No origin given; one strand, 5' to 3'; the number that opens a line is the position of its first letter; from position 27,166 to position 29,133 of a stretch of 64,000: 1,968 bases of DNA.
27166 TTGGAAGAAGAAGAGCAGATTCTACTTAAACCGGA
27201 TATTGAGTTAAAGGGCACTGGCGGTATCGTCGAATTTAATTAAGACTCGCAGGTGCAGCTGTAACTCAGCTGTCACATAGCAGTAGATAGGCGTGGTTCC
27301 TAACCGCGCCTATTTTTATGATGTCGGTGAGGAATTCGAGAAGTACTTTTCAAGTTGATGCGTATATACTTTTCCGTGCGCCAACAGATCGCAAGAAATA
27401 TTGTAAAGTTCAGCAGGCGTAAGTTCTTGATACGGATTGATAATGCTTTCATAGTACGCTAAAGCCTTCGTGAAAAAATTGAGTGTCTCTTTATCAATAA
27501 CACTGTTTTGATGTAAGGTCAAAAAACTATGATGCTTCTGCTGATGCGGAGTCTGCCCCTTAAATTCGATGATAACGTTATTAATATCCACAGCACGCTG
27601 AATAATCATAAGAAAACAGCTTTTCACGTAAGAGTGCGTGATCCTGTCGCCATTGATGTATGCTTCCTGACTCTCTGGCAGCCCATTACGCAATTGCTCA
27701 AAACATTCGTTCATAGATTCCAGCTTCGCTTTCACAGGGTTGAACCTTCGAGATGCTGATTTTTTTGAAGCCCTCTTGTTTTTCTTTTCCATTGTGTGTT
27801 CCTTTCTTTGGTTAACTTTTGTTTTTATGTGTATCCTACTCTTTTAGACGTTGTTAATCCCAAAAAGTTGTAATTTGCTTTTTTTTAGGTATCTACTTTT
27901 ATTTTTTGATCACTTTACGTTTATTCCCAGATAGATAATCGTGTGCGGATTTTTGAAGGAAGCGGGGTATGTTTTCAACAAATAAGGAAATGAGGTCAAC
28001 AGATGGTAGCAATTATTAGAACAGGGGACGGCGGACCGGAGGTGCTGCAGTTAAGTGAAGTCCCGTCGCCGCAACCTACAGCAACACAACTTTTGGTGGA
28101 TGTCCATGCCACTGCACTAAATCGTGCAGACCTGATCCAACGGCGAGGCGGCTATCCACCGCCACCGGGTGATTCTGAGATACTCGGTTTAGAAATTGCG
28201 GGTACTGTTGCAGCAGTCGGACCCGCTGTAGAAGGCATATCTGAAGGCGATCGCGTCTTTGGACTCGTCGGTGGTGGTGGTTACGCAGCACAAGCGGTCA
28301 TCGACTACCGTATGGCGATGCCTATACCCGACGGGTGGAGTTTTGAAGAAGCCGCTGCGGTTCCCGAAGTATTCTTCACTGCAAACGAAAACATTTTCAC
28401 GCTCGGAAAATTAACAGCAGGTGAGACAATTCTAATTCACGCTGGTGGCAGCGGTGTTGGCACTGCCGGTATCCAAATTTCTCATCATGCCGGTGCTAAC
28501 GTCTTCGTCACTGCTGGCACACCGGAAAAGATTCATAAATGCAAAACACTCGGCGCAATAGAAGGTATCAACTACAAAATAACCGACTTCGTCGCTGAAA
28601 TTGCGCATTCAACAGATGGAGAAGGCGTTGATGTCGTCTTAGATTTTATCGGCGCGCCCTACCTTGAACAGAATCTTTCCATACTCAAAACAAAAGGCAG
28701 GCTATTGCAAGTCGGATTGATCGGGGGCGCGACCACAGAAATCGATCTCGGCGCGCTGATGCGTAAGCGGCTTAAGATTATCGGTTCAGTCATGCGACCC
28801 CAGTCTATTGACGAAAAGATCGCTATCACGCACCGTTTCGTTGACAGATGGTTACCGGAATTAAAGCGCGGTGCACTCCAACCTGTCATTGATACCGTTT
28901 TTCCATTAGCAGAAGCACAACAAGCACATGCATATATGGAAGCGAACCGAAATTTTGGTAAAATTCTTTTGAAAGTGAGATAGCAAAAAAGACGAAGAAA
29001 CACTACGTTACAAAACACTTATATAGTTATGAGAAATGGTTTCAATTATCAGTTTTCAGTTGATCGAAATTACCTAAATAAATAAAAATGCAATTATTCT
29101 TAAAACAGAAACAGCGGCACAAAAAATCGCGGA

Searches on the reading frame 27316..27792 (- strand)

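Call 65: search_protein_families(library=pfam, proteins=[window:27316-27792:-], max_evalue=0.000001)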
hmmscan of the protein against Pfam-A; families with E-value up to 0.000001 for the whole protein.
window:27316-27792:- (158 aa): 1 family
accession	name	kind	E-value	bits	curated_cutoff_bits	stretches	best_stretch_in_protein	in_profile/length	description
PF01934.22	HepT-like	-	2e-07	31.2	23.5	1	27-135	1-108/120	Ribonuclease HepT-like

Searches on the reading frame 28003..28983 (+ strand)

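Call 60: search_protein_families(library=pfam, proteins=[window:28003-28983:+], max_evalue=0.00001)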
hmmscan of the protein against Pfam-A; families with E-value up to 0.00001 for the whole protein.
window:28003-28983:+ (326 aa): 3 families
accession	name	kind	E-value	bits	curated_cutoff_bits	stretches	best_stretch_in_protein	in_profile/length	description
PF00107.32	ADH_zinc_N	-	2.8e-28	98.9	31.8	1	151-266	1-116/129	Zinc-binding dehydrogenase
PF13602.12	ADH_zinc_N_2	-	2.4e-23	83.9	27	1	183-323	1-134/134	Zinc-binding dehydrogenase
PF08240.17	ADH_N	-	7.1e-15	55.6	23.5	1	28-110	3-104/104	Alcohol dehydrogenase GroES-like domain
